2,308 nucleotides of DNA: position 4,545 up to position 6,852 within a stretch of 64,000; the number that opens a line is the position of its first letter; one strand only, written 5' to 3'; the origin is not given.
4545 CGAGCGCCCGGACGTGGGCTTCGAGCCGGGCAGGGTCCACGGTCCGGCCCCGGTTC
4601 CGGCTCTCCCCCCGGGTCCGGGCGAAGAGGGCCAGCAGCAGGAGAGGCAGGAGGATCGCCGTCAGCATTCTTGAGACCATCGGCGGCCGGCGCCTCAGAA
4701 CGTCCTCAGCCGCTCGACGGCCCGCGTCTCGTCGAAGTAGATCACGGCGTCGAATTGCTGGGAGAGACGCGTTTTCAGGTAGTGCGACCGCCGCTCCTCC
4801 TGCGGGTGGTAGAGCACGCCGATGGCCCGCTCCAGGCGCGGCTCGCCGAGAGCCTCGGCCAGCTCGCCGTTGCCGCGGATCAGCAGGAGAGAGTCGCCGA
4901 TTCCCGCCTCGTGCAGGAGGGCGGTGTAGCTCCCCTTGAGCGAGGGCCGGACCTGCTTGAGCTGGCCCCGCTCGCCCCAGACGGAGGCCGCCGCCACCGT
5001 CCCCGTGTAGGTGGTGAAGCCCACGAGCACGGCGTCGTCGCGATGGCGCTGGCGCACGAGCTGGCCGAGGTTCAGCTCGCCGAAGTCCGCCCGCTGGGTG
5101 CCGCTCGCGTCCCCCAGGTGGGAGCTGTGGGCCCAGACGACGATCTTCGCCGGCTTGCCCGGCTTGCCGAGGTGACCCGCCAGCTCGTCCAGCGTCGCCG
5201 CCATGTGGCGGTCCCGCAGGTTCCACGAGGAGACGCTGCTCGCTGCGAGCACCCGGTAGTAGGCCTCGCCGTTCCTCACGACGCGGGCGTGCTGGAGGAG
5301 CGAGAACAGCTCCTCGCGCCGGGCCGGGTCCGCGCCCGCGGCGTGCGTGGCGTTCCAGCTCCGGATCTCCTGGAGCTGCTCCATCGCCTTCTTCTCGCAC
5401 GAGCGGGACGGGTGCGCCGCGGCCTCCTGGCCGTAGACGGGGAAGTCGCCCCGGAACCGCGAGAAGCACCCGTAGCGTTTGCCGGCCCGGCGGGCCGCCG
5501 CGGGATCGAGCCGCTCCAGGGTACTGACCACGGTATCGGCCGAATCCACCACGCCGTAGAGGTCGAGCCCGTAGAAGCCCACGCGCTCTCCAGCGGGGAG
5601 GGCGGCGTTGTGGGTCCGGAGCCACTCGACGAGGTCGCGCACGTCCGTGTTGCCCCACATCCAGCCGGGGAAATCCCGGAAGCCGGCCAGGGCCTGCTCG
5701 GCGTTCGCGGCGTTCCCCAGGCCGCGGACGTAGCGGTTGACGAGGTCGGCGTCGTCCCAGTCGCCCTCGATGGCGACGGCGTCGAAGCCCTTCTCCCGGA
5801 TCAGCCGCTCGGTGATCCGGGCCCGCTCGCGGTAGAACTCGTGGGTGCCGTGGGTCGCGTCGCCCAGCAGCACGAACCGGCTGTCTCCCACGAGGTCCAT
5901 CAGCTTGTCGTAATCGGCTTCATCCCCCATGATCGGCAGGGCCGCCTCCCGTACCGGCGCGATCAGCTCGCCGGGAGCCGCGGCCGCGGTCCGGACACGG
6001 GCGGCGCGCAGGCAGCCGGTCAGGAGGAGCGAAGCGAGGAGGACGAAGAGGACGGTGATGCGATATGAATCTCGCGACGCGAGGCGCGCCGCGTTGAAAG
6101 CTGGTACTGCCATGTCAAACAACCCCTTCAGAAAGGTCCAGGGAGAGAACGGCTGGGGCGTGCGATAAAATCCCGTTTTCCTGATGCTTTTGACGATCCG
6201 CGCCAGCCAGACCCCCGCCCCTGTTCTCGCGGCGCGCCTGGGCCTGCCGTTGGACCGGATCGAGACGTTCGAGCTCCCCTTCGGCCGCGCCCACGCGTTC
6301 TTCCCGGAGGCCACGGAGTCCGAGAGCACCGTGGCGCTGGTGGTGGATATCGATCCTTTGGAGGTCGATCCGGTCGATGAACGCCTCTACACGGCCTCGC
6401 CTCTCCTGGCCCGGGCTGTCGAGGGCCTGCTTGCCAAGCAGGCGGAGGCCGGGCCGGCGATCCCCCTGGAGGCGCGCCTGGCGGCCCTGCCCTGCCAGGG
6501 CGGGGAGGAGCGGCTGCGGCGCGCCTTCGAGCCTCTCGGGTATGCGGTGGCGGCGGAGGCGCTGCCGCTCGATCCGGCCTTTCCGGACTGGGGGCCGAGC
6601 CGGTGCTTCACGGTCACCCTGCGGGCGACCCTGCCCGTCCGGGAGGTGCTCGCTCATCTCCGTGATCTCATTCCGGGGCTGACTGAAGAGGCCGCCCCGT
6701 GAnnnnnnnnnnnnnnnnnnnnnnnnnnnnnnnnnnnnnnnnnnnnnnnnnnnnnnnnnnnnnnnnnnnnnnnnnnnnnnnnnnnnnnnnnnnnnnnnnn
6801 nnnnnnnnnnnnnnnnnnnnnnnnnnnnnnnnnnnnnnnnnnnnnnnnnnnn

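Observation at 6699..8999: Pnkp with intact healing domains but an apparently dead ligase: end-healing-only RNA repair variant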

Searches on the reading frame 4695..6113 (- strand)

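Call 69: search_protein_families(library=pfam, proteins=[window:4695-6113:-], max_evalue=0.001)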
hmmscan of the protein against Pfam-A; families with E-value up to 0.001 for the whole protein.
window:4695-6113:- (472 aa): 1 family
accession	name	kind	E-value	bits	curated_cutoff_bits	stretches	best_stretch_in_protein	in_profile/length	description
PF05139.19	Erythro_esteras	-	1e-114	384.5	26.4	1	105-463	1-358/358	Erythromycin esterase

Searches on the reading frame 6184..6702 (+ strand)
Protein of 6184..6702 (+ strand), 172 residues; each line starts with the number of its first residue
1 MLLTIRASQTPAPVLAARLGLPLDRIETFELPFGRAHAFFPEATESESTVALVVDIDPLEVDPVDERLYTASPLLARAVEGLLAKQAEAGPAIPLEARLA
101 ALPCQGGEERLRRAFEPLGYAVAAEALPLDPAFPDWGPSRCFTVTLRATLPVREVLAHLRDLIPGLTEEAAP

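Call 4: search_protein_families(library=ncbifam, proteins=[window:6184-6702:+], max_evalue=0.01)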
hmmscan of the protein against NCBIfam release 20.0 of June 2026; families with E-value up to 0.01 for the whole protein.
window:6184-6702:+ (172 aa): 1 family
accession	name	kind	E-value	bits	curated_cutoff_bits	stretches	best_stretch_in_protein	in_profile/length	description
TIGR04074.1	bacter_Hen1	equivalog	2.7e-34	118.5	340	1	2-168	1-189/462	3' terminal RNA ribose 2'-O-methyltransferase Hen1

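Call 5: search_protein_families(library=pfam, proteins=[window:6184-6702:+], max_evalue=0.01)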
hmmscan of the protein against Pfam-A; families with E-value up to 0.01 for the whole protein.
window:6184-6702:+ (172 aa): 1 family
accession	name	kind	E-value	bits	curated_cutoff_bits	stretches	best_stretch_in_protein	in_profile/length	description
PF12623.12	Hen1_L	-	2.8e-35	122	23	1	1-168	1-191/242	RNA repair, ligase-Pnkp-associating, region of Hen1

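Call 41: find_homologous_proteins(query=window:6184-6699:+, max_evalue=0.00001)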
Query window:6184-6699:+ (172 aa): 155 proteins with E <= 0.00001 among 3340 candidates; the best 120 are listed.
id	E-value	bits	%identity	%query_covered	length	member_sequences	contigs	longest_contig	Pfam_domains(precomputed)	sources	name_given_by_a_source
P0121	6.5e-103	360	100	100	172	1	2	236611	PF12623.13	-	-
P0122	5.9e-90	318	88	98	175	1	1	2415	PF12623.13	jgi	jgi:hypothetical protein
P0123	1.7e-86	306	85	98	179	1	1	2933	PF12623.13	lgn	-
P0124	2.9e-82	293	83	97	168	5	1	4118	PF12623.13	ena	-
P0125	1.2e-79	284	79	97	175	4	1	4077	PF12623.13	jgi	jgi:hypothetical protein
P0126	2.7e-79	283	79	97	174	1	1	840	PF12623.13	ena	-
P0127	4.4e-79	282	81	97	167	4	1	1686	PF12623.13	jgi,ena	-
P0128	2.5e-78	280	77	100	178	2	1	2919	PF12623.13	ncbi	-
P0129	4.3e-78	279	77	98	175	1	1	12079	PF12623.13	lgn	-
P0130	1.1e-77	278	78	97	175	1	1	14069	PF12623.13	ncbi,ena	-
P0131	2.6e-77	277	78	97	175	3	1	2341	PF12623.13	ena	-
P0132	3.5e-77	276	78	97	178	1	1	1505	PF12623.13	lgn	-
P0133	9.8e-77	275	77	99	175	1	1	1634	PF12623.13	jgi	jgi:hypothetical protein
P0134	1.2e-76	274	77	97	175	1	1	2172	PF12623.13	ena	-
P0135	6.9e-76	272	76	97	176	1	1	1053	PF12623.13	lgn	-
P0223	6.2e-22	96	37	98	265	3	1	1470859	PF12623.13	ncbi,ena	-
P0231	9.5e-20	89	36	98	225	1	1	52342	PF12623.13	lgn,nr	nr:hypothetical protein [Neolewinella xylanilytica]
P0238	1.2e-18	86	38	81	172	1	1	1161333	PF12623.13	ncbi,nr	ncbi:MAG: hypothetical protein KF784_10095 [Fimbriimonadaceae bacterium]|nr:hypothetical protein [Fi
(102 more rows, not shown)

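Call 43: find_encoding_contigs(protein=P0238, flank=5000, max_places=1)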
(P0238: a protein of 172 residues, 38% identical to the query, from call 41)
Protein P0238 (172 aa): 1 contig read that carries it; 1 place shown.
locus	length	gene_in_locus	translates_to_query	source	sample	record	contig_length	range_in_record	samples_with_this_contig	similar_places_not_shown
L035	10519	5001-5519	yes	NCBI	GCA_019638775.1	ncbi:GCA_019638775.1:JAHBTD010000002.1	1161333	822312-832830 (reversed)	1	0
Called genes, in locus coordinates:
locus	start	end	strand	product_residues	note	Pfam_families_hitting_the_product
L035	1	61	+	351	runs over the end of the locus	PF06071:YchF-GTPase_C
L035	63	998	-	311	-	PF25174:Beta-prop_THOC3 (weak), PF26550:Tricorn_2nd (weak), PF07676:PD40 (faint), PF26549:Tricorn_N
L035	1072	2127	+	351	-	PF05343:Peptidase_M42, PF01546:Peptidase_M20 (weak)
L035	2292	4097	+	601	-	-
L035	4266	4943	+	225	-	-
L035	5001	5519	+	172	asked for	PF12623:Hen1_L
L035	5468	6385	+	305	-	PF12623:Hen1_L, PF05175:MTS (weak), PF13489:Methyltransf_23, PF08241:Methyltransf_11, PF08242:Methyltransf_12, PF13649:Methyltransf_25, PF13847:Methyltransf_31 (weak)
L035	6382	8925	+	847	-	PF13671:AAA_33, PF00149:Metallophos, PF16542:PNKP_ligase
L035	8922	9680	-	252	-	PF12543:DUF3738 (faint)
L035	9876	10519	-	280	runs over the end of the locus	PF02621:VitK2_biosynth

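Call 44: find_encoding_contigs(protein=P0223, flank=5000, max_places=1)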
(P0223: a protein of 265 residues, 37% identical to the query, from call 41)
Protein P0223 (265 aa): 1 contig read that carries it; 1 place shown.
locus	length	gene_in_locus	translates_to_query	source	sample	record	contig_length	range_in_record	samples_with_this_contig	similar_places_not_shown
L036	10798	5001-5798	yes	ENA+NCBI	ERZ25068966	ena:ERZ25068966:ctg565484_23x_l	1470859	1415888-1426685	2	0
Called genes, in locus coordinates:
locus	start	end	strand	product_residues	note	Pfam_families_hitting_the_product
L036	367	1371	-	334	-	-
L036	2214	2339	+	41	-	-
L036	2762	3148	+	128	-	PF01230:HIT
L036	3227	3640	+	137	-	-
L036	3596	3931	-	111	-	-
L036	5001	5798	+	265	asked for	PF12623:Hen1_L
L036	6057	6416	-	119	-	-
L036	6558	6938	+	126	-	-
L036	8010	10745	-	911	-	-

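Call 45: find_encoding_contigs(protein=P0231, flank=5000, max_places=1)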
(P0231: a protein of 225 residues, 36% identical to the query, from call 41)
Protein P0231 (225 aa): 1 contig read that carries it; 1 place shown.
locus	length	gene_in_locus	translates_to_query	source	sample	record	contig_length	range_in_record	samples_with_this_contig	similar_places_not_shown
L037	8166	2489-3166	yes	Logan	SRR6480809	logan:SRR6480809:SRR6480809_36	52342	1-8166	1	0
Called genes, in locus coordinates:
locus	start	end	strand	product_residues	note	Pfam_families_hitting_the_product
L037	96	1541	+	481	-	PF01546:Peptidase_M20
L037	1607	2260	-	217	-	PF09365:DUF2461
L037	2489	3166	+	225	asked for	PF12623:Hen1_L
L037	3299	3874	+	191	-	PF13489:Methyltransf_23, PF08241:Methyltransf_11 (weak), PF08242:Methyltransf_12, PF13649:Methyltransf_25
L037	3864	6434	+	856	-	PF08433:KTI12 (weak), PF13671:AAA_33, PF00149:Metallophos, PF16542:PNKP_ligase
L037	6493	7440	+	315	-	PF05035:DGOK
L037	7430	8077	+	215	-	PF01081:Aldolase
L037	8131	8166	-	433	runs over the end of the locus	PF07690:MFS_1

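Call 78: search_protein_families(library=padloc, proteins=[window:6184-6699:+], max_evalue=0.01)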
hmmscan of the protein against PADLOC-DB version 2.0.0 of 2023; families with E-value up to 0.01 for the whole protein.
window:6184-6699:+ (172 aa): 0 families

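Call 98: predict_structure(alignment_id=A4)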
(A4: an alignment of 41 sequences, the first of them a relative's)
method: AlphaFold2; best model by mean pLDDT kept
length: 172 residues; sequences in the alignment: 41
mean_pLDDT: 91.7   pTM: 0.87
mean pLDDT of the five models: 91.7, 91.3, 90.7, 90.1, 89.9
residues with pLDDT >= 90: 128; 70-90: 41; 50-70: 1; < 50: 2
segments of 3 or more residues with pLDDT < 50: none
pLDDT, mean of each block of 10 residues (from residue 1): 96 95 95 94 93 89 79 94 90 97 91 97 93 86 97 97 85 42
secondary structure, 60 per line:
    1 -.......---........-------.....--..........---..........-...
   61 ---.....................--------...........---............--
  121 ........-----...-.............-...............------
elements in order: E2-8 H12-19 E27-31 E34-43 E47-56 H64-84 E93-103 H107-118 E121-128 E138-150 H152-166

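Call 100: fold_search(model_id=the predicted structure, library=pdb)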
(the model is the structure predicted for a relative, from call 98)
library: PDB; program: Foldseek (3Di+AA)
matches with E <= 10: 906; with E <= 0.001: 6
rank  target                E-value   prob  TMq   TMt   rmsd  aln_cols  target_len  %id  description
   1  4e6n_B                1.4e-16  1.00  0.87  0.70   2.4       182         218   41  Crystal structure of bacterial Pnkp-C/Hen1-N heterodimer (released 2012-08-01)
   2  4drf_B                3.2e-16  1.00  0.88  0.74   2.5       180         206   41  Crystal Structure of Bacterial Pnkp-C/Hen1-N Heterodimer (released 2012-08-01)
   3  4dqz_A                2.2e-13  1.00  0.68  0.68   4.8       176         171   38  Crystal Structure of C-terminal Half of Bacterial Hen1 (released 2012-08-01)
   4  4xrp_F                2.4e-05  1.00  0.59  0.27   5.1       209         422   16  Structure of the Pnkp1/Rnl/Hen1 RNA repair complex (released 2015-04-22)
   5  4xrp_C                2.9e-05  1.00  0.61  0.28   4.8       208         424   13  Structure of the Pnkp1/Rnl/Hen1 RNA repair complex (released 2015-04-22)
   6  4xru_C                4.4e-04  1.00  0.60  0.27   4.3       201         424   13  Structure of Pnkp1/Rnl/Hen1 complex (released 2015-04-22)
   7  7vkl_A                7.1e-03  0.80  0.31  0.33  10.6       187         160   10  Crystal structure of MmIMP3-KH12 in complex with zipcode RNA (released 2022-10-05)
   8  2nyi_B                1.1e-02  0.44  0.26  0.26  18.2       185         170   12  Crystal Structure of an Unknown Protein from Galdieria sulphuraria (released 2006-12-12)
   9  5eq6_B                1.7e-02  0.25  0.18  0.11  15.1       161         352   12  Pseudomonas aeruginosa PilM bound to AMP-PNP (released 2016-04-27)
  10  5eoy_B                1.8e-02  0.20  0.16  0.10  15.7       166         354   12  Pseudomonas aeruginosa SeMet-PilM bound to ADP (released 2016-04-27)
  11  1mhm_A                2.1e-02  0.44  0.29  0.22  10.6       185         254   17  Crystal structure of S-adenosylmethionine decarboxylase from potato (released 2002-12-11)
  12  6gqe                  2.9e-02  0.57  0.33  0.34  10.4       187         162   12  X-ray structure of KH1-2 domain of IMP3 (released 2019-04-24)
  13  4pab_A                3.6e-02  0.14  0.19  0.06  13.1       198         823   11  Crystal structure of the precursor form of rat DMGDH complexed with tetrahydrofolate (released 2014-06-18)
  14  4pab_B                3.6e-02  0.14  0.19  0.06  13.1       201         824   10  Crystal structure of the precursor form of rat DMGDH complexed with tetrahydrofolate (released 2014-06-18)
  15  7jsr_A                4.6e-02  0.16  0.23  0.04  15.9       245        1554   13  Crystal structure of the large glutamate dehydrogenase composed of 180 kDa subunits from Mycobacterium smegmatis (released 2021-06-09)
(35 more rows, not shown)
